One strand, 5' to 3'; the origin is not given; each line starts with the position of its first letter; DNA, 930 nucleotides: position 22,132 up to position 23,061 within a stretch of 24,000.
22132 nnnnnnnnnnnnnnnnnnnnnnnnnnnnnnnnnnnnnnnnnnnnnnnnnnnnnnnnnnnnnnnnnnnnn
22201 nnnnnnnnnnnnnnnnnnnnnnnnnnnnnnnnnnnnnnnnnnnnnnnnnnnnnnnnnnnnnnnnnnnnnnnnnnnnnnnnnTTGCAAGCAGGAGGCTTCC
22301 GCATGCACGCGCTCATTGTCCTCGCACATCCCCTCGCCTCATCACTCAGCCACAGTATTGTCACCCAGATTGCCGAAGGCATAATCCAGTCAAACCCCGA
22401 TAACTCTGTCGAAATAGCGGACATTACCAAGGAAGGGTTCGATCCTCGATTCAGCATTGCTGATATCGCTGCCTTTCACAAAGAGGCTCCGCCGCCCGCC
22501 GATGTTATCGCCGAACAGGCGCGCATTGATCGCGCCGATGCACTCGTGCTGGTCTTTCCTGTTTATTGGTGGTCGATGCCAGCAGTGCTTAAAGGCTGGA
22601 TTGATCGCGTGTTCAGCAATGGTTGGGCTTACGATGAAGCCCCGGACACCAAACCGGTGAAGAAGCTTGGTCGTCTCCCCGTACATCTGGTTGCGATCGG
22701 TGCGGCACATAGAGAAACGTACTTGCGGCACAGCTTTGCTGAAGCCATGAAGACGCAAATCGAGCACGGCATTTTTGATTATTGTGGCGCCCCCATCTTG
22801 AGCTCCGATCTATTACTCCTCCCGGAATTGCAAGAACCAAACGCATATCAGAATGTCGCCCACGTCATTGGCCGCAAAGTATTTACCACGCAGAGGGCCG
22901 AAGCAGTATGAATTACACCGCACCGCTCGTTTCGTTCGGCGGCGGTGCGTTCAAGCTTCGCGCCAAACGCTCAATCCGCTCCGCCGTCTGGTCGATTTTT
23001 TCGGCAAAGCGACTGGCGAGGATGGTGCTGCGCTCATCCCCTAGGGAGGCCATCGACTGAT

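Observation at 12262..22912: About 10.6 kb of accessory DNA splits the conserved zapA-ssrS-ygfA block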

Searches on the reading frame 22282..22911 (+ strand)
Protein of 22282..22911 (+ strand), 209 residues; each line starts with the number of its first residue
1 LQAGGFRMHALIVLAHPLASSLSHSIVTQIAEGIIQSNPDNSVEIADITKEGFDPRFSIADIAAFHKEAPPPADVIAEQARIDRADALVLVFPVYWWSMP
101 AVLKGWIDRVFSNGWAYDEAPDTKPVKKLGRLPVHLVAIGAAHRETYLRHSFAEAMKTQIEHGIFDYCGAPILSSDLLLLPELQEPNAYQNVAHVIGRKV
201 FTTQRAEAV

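Call 6: search_protein_families(library=pfam, proteins=[window:22282-22911:+])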
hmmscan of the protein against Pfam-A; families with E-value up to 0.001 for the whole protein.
window:22282-22911:+ (209 aa): 2 families
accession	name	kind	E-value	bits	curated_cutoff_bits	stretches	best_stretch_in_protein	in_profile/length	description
PF02525.22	Flavodoxin_2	-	3.6e-39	135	27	1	8-173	1-170/198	Flavodoxin-like fold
PF03358.20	FMN_red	-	1.6e-11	44.4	24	1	10-156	3-135/152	NADPH-dependent FMN reductase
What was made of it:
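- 22303..22911 (+): NAD(P)H-dependent oxidoreductase (Flavodoxin_2, 202 aa), part of module 2. It converges on zapA with a 1-nt spacer. PF02525 at E 3.6e-39 (call 6).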

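Call 33: find_homologous_proteins(query=window:22303-22911:+)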
Query window:22303-22911:+ (202 aa): 3538 proteins with E <= 0.001 among 3919 candidates; the best 120 are listed.
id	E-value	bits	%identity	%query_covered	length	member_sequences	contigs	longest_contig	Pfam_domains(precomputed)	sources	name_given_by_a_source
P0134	1.2e-130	451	100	100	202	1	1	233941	PF02525.23,PF03358.21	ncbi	-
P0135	5.7e-92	325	70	100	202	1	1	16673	PF02525.23,PF03358.21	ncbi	-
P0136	5.0e-86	305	68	97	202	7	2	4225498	PF02525.23,PF03358.21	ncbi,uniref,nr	ncbi:putative NAD(P)H oxidoreductase [Xenorhabdus bovienii str. Jollieti]|uniref:Putative NAD(P)H ox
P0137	1.2e-85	304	69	97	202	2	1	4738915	PF02525.23,PF03358.21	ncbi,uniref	ncbi:NAD(P)H-dependent oxidoreductase [Xenorhabdus stockiae]|uniref:NAD(P)H-dependent oxidoreductase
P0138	2.9e-83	296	64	98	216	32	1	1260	PF02525.23,PF03358.21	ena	-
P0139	6.0e-83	295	65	98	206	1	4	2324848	PF02525.23,PF03358.21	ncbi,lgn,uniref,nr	ncbi:NAD(P)H-dependent oxidoreductase [Sinorhizobium numidicum]|uniref:NAD(P)H-dependent oxidoreduct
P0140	1.3e-82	294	65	99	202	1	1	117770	PF02525.23,PF03358.21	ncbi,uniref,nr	ncbi:NAD(P)H-dependent oxidoreductase [Xenorhabdus sp. 12]|uniref:NAD(P)H-dependent oxidoreductase n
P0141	2.0e-82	293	64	96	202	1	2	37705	PF02525.23,PF03358.21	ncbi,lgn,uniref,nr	ncbi:NADH dehydrogenase [Xenorhabdus mauleonii]|uniref:NAD(P)H dehydrogenase (Quinone) n=1 Tax=Xenor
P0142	2.3e-82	293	65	98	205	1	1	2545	PF02525.23,PF03358.21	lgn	-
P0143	2.8e-82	293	65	100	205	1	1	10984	PF02525.23,PF03358.21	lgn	-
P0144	8.4e-82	291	66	98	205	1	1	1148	PF02525.23,PF03358.21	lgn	-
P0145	2.0e-81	290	63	100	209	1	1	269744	PF02525.23,PF03358.21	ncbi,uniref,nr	ncbi:flavodoxin family protein [Phyllobacterium salinisoli]|uniref:Flavodoxin family protein n=1 Tax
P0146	2.6e-81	290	64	100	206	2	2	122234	PF02525.23,PF03358.21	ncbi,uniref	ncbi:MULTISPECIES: NAD(P)H-dependent oxidoreductase [unclassified Sinorhizobium]|uniref:NAD(P)H-depe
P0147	3.6e-81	289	65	99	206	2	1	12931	PF02525.23,PF03358.21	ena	-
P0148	4.6e-81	289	65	100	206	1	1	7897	PF02525.23,PF03358.21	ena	-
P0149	4.8e-81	289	65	99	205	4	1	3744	PF02525.23,PF03358.21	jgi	jgi:NAD(P)H dehydrogenase (quinone)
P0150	6.8e-81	288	64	99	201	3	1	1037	PF02525.23,PF03358.21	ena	-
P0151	6.9e-81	288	64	96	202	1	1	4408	PF02525.23,PF03358.21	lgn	-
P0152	7.1e-81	288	62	100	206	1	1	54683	PF02525.23,PF03358.21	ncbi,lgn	-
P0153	1.3e-80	288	65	100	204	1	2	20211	PF02525.23,PF03358.21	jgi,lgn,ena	-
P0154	1.8e-80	287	62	100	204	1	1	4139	PF02525.23,PF03358.21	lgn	-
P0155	1.9e-80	287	64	99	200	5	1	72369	PF02525.23,PF03358.21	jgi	jgi:NAD(P)H dehydrogenase (quinone)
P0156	1.9e-80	287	64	99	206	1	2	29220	PF02525.23,PF03358.21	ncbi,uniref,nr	ncbi:NAD(P)H-dependent oxidoreductase [Pyxidicoccus fallax]|uniref:NAD(P)H-dependent oxidoreductase 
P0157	2.5e-80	287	64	96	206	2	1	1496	PF02525.23,PF03358.21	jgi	-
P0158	2.8e-80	286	62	97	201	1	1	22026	PF02525.23,PF03358.21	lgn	-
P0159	3.1e-80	286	64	97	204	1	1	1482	PF02525.23,PF03358.21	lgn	-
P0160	3.1e-80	286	63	100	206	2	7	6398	PF02525.23,PF03358.21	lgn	-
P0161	3.4e-80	286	64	100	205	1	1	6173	PF02525.23,PF03358.21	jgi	jgi:NAD(P)H dehydrogenase (quinone)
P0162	6.1e-80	285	62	98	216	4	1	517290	PF02525.23,PF03358.21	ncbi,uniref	ncbi:NAD(P)H-dependent oxidoreductase [Pseudomonas sp. NPDC098740]|uniref:NAD(P)H-dependent oxidored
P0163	6.3e-80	285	63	98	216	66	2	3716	PF02525.23,PF03358.21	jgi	jgi:NAD(P)H dehydrogenase (quinone)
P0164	7.5e-80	285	64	98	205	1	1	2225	PF02525.23,PF03358.21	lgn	-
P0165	9.0e-80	285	63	96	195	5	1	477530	PF02525.23,PF03358.21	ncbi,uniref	ncbi:NAD(P)H-dependent oxidoreductase [Pectobacterium versatile]|uniref:NAD(P)H-dependent oxidoreduc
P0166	1.0e-79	285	65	97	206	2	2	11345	PF02525.23,PF03358.21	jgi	jgi:NAD(P)H dehydrogenase (quinone)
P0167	1.2e-79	284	63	97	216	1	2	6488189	PF02525.23,PF03358.21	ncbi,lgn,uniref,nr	ncbi:NAD(P)H-dependent oxidoreductase [Pseudomonas hormoni]|uniref:NAD(P)H-dependent oxidoreductase 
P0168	1.4e-79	284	65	96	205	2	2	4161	PF02525.23,PF03358.21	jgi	jgi:NAD(P)H dehydrogenase (quinone)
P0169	2.1e-79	284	63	98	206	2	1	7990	PF02525.23,PF03358.21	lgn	-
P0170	2.4e-79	283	63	96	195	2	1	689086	PF02525.23,PF03358.21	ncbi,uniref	ncbi:NAD(P)H-dependent oxidoreductase [Pectobacterium versatile]|uniref:NAD(P)H-dependent oxidoreduc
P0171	2.6e-79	283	63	100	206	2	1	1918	PF02525.23,PF03358.21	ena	-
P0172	2.7e-79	283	64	98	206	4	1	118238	PF02525.23,PF03358.21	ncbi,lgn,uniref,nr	ncbi:NAD(P)H-dependent oxidoreductase [Rhizobium sullae]|uniref:NAD(P)H-dependent oxidoreductase n=1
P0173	2.8e-79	283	62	100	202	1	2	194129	PF02525.23,PF03358.21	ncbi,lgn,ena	-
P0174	2.8e-79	283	65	96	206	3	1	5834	PF02525.23,PF03358.21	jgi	jgi:NAD(P)H dehydrogenase (quinone)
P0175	3.1e-79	283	62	98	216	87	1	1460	PF02525.23,PF03358.21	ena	-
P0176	3.5e-79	283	64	100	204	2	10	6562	PF02525.23,PF03358.21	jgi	jgi:NAD(P)H dehydrogenase (quinone)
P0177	3.6e-79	283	62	100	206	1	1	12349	PF02525.23,PF03358.21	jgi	jgi:NAD(P)H dehydrogenase (quinone)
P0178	4.4e-79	283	64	97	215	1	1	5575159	PF02525.23,PF03358.21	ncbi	ncbi:NAD(P)H-dependent oxidoreductase [Pseudomonas sp. ZT5P21]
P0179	4.6e-79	283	65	96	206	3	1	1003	PF02525.23,PF03358.21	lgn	-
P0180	4.8e-79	282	62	99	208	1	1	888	PF02525.23,PF03358.21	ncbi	-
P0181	5.0e-79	282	64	99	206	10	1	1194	PF02525.23,PF03358.21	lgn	-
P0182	5.5e-79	282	63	100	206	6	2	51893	PF02525.23,PF03358.21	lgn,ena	-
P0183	5.6e-79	282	64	98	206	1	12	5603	PF02525.23,PF03358.21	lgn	-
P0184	5.8e-79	282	64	98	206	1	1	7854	PF02525.23,PF03358.21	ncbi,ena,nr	ncbi:MAG TPA: NAD(P)H-dependent oxidoreductase [Pseudoxanthomonas sp.]|nr:NAD(P)H-dependent oxidored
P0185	6.0e-79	282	60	100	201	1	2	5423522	PF02525.23,PF03358.21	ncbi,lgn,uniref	ncbi:NAD(P)H-dependent oxidoreductase [Serratia aquatilis]|uniref:NAD(P)H-dependent oxidoreductase n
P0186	6.7e-79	282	64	100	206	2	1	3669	PF02525.23,PF03358.21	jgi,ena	-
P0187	7.6e-79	282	63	97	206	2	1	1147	PF02525.23,PF03358.21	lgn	-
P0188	8.2e-79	282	62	99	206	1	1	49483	PF02525.23,PF03358.21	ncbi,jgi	jgi:NAD(P)H dehydrogenase (quinone)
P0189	8.3e-79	282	66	100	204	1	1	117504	PF02525.23,PF03358.21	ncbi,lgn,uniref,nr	ncbi:NAD(P)H-dependent oxidoreductase [Microvirga sp. CF3016]|uniref:NAD(P)H-dependent oxidoreductas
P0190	8.5e-79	282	64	99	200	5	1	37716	PF02525.23,PF03358.21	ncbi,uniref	ncbi:NAD(P)H-dependent oxidoreductase [Serratia sp. N21D137]|uniref:NAD(P)H-dependent oxidoreductase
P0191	9.2e-79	282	62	100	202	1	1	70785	PF02525.23,PF03358.21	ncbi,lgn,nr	ncbi:MAG: NAD(P)H-dependent oxidoreductase [Caulobacter sp.]|nr:NAD(P)H-dependent oxidoreductase [Ca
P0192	9.9e-79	281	63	96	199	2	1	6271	PF02525.23,PF03358.21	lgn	-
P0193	1.0e-78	281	63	96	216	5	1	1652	PF02525.23,PF03358.21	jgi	jgi:NAD(P)H dehydrogenase (quinone)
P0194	1.0e-78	281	65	98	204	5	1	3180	PF02525.23,PF03358.21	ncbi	-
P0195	1.1e-78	281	65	98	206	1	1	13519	PF02525.23,PF03358.21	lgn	-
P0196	1.1e-78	281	64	98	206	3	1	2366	PF02525.23,PF03358.21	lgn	-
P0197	1.2e-78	281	62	96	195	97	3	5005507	PF02525.23,PF03358.21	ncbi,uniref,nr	ncbi:NAD(P)H-dependent oxidoreductase [Pectobacterium polaris]|uniref:NAD(P)H-dependent oxidoreducta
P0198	1.3e-78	281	64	100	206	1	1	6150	PF02525.23,PF03358.21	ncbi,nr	ncbi:MAG TPA: NAD(P)H-dependent oxidoreductase [Alphaproteobacteria bacterium]|nr:NAD(P)H-dependent 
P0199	1.3e-78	281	62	96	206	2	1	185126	PF02525.23,PF03358.21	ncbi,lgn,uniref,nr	ncbi:NAD(P)H-dependent oxidoreductase [Thalassospira sp.]|uniref:NAD(P)H-dependent oxidoreductase n=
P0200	1.4e-78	281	64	98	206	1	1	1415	PF02525.23,PF03358.21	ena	-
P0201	1.6e-78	281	63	98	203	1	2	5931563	PF02525.23,PF03358.21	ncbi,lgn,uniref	ncbi:NAD(P)H-dependent oxidoreductase [Pseudomonas purpurea]|uniref:NAD(P)H-dependent oxidoreductase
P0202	1.8e-78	281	62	98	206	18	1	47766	PF02525.23,PF03358.21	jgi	jgi:NAD(P)H dehydrogenase (quinone)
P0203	2.2e-78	280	63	100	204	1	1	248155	PF02525.23,PF03358.21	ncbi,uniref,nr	ncbi:NAD(P)H-dependent oxidoreductase [Microvirga pakistanensis]|uniref:NAD(P)H-dependent oxidoreduc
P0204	2.2e-78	280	62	98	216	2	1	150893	PF02525.23,PF03358.21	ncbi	ncbi:MAG: NAD(P)H-dependent oxidoreductase [Pseudomonas sp.]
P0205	2.6e-78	280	63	97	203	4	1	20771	PF02525.23,PF03358.21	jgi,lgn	jgi:NAD(P)H dehydrogenase (quinone)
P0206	2.7e-78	280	61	96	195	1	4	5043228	PF02525.23,PF03358.21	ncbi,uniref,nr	ncbi:NAD(P)H-dependent oxidoreductase [Pectobacterium wasabiae]|uniref:NAD(P)H dehydrogenase n=1 Tax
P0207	2.7e-78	280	61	98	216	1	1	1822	PF02525.23,PF03358.21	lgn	-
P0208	2.8e-78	280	62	98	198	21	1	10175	PF02525.23,PF03358.21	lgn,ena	-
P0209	2.8e-78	280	62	98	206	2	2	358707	PF02525.23,PF03358.21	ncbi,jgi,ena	jgi:NAD(P)H dehydrogenase (quinone)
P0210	2.9e-78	280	63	98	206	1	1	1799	PF02525.23,PF03358.21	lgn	-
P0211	3.4e-78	280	63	98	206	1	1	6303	PF02525.23,PF03358.21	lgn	-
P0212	3.5e-78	280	63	96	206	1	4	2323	PF02525.23,PF03358.21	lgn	-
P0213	3.6e-78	280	62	100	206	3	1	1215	PF02525.23,PF03358.21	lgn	-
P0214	3.9e-78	279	64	100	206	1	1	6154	PF02525.23,PF03358.21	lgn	-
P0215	4.1e-78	279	63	100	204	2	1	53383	PF02525.23,PF03358.21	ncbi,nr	ncbi:NAD(P)H-dependent oxidoreductase [Microvirga sp. 3-52]|nr:NAD(P)H-dependent oxidoreductase [Mic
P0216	4.2e-78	279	62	100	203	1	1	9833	PF02525.23,PF03358.21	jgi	jgi:NAD(P)H dehydrogenase (quinone)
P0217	4.3e-78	279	64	96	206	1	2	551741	PF02525.23,PF03358.21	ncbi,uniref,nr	ncbi:NAD(P)H-dependent oxidoreductase [Mesorhizobium sp. CGMCC 1.15528]|uniref:NAD(P)H-dependent oxi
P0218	4.4e-78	279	64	98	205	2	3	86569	PF02525.23,PF03358.21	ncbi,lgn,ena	-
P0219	4.4e-78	279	64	97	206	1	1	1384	PF02525.23,PF03358.21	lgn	-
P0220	4.4e-78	279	63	96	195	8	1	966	PF02525.23,PF03358.21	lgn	-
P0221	4.5e-78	279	63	100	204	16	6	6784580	PF02525.23,PF03358.21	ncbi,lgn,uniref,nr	ncbi:NAD(P)H-dependent oxidoreductase [Mesorhizobium mediterraneum]|uniref:NAD(P)H dehydrogenase n=1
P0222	4.6e-78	279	63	100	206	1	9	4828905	PF02525.23,PF03358.21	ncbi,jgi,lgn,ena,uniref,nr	ncbi:NAD(P)H-dependent oxidoreductase [Intestinirhabdus alba]|jgi:NAD(P)H dehydrogenase (quinone)|un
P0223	4.9e-78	279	60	97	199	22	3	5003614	PF02525.23,PF03358.21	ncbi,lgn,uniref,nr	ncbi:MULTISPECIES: NAD(P)H-dependent oxidoreductase [Pectobacterium]|uniref:NAD(P)H-dependent oxidor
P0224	5.2e-78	279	62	96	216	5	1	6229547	PF02525.23,PF03358.21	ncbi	ncbi:NAD(P)H-dependent oxidoreductase [Pseudomonas sp. MDT1-16]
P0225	5.4e-78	279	64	96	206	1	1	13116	PF02525.23,PF03358.21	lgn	-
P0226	5.7e-78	279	62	96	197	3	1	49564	PF02525.23,PF03358.21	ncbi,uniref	ncbi:NAD(P)H-dependent oxidoreductase [Edaphovirga cremea]|uniref:NAD(P)H-dependent oxidoreductase n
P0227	5.7e-78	279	64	96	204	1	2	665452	PF02525.23,PF03358.21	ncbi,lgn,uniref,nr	ncbi:MAG: flavodoxin family protein [Mesorhizobium sp.]|uniref:NAD(P)H-dependent oxidoreductase n=1 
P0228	6.1e-78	279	62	98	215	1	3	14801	PF02525.23,PF03358.21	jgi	jgi:NAD(P)H dehydrogenase (quinone)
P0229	6.2e-78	279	64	99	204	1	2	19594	PF02525.23,PF03358.21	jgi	jgi:NAD(P)H dehydrogenase (quinone)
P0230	6.2e-78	279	62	98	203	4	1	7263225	PF02525.23,PF03358.21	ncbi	ncbi:NAD(P)H-dependent oxidoreductase [Pseudomonas sp. XS1P51]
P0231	7.1e-78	279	63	100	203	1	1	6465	PF02525.23,PF03358.21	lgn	-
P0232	7.2e-78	279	64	96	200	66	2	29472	PF02525.23,PF03358.21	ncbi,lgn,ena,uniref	ncbi:NAD(P)H-dependent oxidoreductase [Serratia sp. T13T92]|uniref:NAD(P)H-dependent oxidoreductase 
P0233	7.3e-78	279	63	99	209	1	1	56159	PF02525.23,PF03358.21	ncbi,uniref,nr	ncbi:NAD(P)H dehydrogenase [Phyllobacterium phragmitis]|uniref:NAD(P)H dehydrogenase n=1 Tax=Phyllob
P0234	7.5e-78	279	61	96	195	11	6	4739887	PF02525.23,PF03358.21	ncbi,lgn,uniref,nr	ncbi:NAD(P)H-dependent oxidoreductase [Pectobacterium punjabense]|uniref:NAD(P)H-dependent oxidoredu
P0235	7.6e-78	279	64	100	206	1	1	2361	PF02525.23,PF03358.21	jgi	jgi:NAD(P)H dehydrogenase (quinone)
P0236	8.0e-78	278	63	100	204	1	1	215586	PF02525.23,PF03358.21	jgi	jgi:NAD(P)H dehydrogenase (quinone)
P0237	8.9e-78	278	60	96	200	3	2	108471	PF02525.23,PF03358.21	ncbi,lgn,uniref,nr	ncbi:NAD(P)H-dependent oxidoreductase [Brenneria izbisi]|uniref:NAD(P)H-dependent oxidoreductase n=1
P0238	9.9e-78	278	63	97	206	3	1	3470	PF02525.23,PF03358.21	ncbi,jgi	jgi:NAD(P)H dehydrogenase (quinone)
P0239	1.2e-77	278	63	99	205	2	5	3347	PF02525.23,PF03358.21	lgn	-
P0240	1.2e-77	278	63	96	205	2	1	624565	PF02525.23,PF03358.21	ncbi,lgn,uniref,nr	ncbi:NAD(P)H-dependent oxidoreductase [Bosea sp. BK604]|uniref:NAD(P)H-dependent oxidoreductase n=1 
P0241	1.3e-77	278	62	97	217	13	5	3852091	PF02525.23,PF03358.21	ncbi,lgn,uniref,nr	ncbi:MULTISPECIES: NAD(P)H-dependent oxidoreductase [Pseudomonas]|uniref:NAD(P)H dehydrogenase (Quin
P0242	1.5e-77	278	62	97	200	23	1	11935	PF02525.23,PF03358.21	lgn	-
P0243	1.5e-77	278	62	97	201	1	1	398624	PF02525.23,PF03358.21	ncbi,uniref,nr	ncbi:NAD(P)H-dependent oxidoreductase [Pseudomonas frederiksbergensis]|uniref:NAD(P)H dehydrogenase 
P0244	1.6e-77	277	60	100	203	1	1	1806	PF02525.23,PF03358.21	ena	-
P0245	1.6e-77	277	62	97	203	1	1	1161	PF02525.23,PF03358.21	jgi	jgi:NAD(P)H dehydrogenase (quinone)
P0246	1.9e-77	277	63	96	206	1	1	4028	PF02525.23,PF03358.21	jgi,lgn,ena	-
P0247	1.9e-77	277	60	97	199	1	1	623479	PF02525.23,PF03358.21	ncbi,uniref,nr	ncbi:NAD(P)H-dependent oxidoreductase [Pectobacterium brasiliense]|uniref:NAD(P)H-dependent oxidored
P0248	2.0e-77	277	63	100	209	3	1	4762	PF02525.23,PF03358.21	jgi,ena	-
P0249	2.0e-77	277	62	99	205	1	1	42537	PF02525.23,PF03358.21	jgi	jgi:NAD(P)H dehydrogenase (quinone)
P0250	2.0e-77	277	63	96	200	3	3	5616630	PF02525.23,PF03358.21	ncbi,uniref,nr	ncbi:NAD(P)H dehydrogenase (quinone) [Serratia fonticola]|uniref:NAD(P)H dehydrogenase (Quinone) n=1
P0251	2.0e-77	277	61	98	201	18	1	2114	PF02525.23,PF03358.21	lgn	-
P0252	2.1e-77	277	62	96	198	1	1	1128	PF02525.23,PF03358.21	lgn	-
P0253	2.4e-77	277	61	98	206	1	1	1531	PF02525.23,PF03358.21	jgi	jgi:NAD(P)H dehydrogenase (quinone)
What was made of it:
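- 22303..22911 (+): Homologues at 60-70% identity are spread across many Proteobacteria (call 33).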

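Call 34: find_encoding_contigs(protein=P0135, flank=10000, max_places=3)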
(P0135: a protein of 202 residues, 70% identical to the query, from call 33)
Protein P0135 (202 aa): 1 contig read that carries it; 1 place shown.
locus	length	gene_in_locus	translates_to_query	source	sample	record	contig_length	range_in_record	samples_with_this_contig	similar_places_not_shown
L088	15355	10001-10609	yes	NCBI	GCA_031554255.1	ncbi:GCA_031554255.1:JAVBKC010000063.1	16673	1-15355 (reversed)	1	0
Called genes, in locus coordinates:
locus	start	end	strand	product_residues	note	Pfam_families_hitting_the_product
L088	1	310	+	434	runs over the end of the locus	PF00924:MS_channel_2nd, PF21082:MS_channel_3rd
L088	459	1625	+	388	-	PF00487:FA_desaturase, PF01610:DDE_Tnp_ISL3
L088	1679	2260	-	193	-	PF12804:NTP_transf_3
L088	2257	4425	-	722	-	PF20256:MoCoBD_2, PF02738:MoCoBD_1, PF20256:MoCoBD_2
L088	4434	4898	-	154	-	PF00111:Fer2, PF13085:Fer2_3 (weak), PF01799:Fer2_2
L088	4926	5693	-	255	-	PF00378:ECH_1, PF16113:ECH_2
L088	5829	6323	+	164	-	PF03205:MobB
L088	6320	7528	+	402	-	PF03453:MoeA_N, PF00994:MoCF_biosynth, PF03454:MoeA_C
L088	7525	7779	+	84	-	PF02597:ThiS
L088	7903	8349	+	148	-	PF02391:MoaE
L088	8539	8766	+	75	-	-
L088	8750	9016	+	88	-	PF05016:ParE_toxin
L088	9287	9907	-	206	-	PF00440:TetR_N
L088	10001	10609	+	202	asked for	PF02525:Flavodoxin_2, PF03358:FMN_red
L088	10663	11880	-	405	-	PF01139:RtcB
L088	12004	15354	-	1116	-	?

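Call 35: find_encoding_contigs(protein=P0189, flank=6000, max_places=2)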
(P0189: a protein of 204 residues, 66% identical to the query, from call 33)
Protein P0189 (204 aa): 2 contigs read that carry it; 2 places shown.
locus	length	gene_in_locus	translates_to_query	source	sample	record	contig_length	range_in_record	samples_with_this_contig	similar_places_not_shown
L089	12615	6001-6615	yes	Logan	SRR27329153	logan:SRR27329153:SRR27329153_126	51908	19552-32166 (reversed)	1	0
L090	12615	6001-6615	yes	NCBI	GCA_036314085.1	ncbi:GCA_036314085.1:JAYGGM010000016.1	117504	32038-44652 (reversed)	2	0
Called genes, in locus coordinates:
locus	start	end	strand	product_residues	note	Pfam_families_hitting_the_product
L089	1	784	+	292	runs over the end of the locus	PF01370:Epimerase, PF02254:TrkA_N (weak), PF05368:NmrA, PF13460:NAD_binding_10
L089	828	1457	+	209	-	PF01370:Epimerase, PF05368:NmrA, PF13460:NAD_binding_10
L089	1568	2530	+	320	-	PF00892:EamA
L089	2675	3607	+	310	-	PF02311:AraC_binding, PF00165:HTH_AraC (weak), PF12833:HTH_18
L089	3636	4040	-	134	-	-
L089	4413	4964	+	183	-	PF07859:Abhydrolase_3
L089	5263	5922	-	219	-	PF00440:TetR_N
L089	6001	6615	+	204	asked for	PF02525:Flavodoxin_2, PF03358:FMN_red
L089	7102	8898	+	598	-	PF00211:Guanylate_cyc, PF07719:TPR_2 (faint), PF13371:TPR_9 (faint), PF13428:TPR_14 (faint), PF14559:TPR_19 (faint), PF13414:TPR_11 (faint), PF13431:TPR_17 (faint)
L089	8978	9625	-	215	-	PF03006:HlyIII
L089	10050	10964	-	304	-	PF00126:HTH_1, PF03466:LysR_substrate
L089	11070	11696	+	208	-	PF00258:Flavodoxin_1, PF02525:Flavodoxin_2, PF03358:FMN_red, PF12724:Flavodoxin_5 (faint)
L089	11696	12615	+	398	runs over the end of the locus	PF07690:MFS_1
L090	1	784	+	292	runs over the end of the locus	PF01370:Epimerase, PF02254:TrkA_N (weak), PF05368:NmrA, PF13460:NAD_binding_10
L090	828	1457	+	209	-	PF01370:Epimerase, PF05368:NmrA, PF13460:NAD_binding_10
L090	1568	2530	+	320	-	PF00892:EamA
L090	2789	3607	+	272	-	PF02311:AraC_binding, PF00165:HTH_AraC (weak), PF12833:HTH_18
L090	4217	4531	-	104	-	PF03466:LysR_substrate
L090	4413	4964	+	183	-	PF07859:Abhydrolase_3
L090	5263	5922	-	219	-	PF00440:TetR_N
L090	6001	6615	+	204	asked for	PF02525:Flavodoxin_2, PF03358:FMN_red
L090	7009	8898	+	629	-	PF00211:Guanylate_cyc, PF07719:TPR_2 (faint), PF13371:TPR_9 (faint), PF13414:TPR_11 (faint), PF13428:TPR_14 (faint), PF13431:TPR_17 (faint), PF14559:TPR_19 (faint)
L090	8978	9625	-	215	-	PF03006:HlyIII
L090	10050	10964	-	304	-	PF00126:HTH_1, PF03466:LysR_substrate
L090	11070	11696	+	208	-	PF00258:Flavodoxin_1, PF02525:Flavodoxin_2, PF03358:FMN_red, PF12724:Flavodoxin_5 (faint)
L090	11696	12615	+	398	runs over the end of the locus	PF07690:MFS_1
